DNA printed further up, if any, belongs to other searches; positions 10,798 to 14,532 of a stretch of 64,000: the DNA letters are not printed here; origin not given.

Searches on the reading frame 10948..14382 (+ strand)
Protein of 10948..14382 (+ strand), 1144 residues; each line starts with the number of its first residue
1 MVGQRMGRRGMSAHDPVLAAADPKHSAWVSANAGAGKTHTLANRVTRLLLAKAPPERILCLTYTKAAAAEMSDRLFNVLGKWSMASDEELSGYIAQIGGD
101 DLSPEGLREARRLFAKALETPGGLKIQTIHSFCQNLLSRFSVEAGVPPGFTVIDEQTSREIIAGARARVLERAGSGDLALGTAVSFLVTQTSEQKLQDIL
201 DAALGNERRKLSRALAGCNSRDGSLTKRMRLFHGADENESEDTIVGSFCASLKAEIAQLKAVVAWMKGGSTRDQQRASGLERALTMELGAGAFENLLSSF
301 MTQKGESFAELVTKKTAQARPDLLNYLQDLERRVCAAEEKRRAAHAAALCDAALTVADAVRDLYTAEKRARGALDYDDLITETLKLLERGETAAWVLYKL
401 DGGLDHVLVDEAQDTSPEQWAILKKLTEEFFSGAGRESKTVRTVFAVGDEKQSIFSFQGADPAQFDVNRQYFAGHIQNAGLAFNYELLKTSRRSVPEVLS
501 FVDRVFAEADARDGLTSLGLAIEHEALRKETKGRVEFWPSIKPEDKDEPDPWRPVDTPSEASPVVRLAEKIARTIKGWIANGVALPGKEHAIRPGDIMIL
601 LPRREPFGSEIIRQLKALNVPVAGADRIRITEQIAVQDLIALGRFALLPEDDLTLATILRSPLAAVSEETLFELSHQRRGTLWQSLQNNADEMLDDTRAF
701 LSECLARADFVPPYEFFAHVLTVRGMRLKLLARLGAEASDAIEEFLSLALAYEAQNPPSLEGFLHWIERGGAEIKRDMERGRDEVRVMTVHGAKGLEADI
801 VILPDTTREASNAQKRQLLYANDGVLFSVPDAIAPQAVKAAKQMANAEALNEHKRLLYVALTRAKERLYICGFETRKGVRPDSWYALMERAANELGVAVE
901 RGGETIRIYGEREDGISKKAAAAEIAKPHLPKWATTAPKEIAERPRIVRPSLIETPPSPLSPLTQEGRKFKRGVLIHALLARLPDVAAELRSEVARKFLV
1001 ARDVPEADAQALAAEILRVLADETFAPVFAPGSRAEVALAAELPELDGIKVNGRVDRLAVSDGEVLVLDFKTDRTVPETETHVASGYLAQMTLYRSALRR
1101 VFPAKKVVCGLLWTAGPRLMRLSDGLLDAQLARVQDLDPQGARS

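Call 13: search_protein_families(library=pfam, proteins=[window:10948-14382:+], max_evalue=0.001)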
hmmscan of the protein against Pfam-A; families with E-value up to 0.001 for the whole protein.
window:10948-14382:+ (1144 aa): 7 families
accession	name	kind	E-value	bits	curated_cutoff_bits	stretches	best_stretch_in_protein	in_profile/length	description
PF00580.27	UvrD-helicase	-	2.3e-46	159.1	23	1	20-466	9-264/271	UvrD/REP helicase N-terminal domain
PF13361.12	UvrD_C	-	9.1e-20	71.8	25.6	1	570-871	56-346/350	UvrD-like helicase C-terminal domain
PF13538.12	UvrD_C_2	-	2.2e-13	50.3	27.4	2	785-820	2-39/52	UvrD-like helicase C-terminal domain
PF12705.13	PDDEXK_1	-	4.4e-12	46.9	22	1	967-1104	32-175/247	PD-(D/E)XK nuclease superfamily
PF13245.12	AAA_19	-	5.3e-12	46.5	25.1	1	24-457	11-133/134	AAA domain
PF13087.12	AAA_12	-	1.5e-05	25.1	27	1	775-872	126-192/195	AAA domain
PF01443.25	Viral_helicase1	-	5.7e-05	23.5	21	0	850-871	206-227/228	Viral superfamily 1 RNA helicase core domain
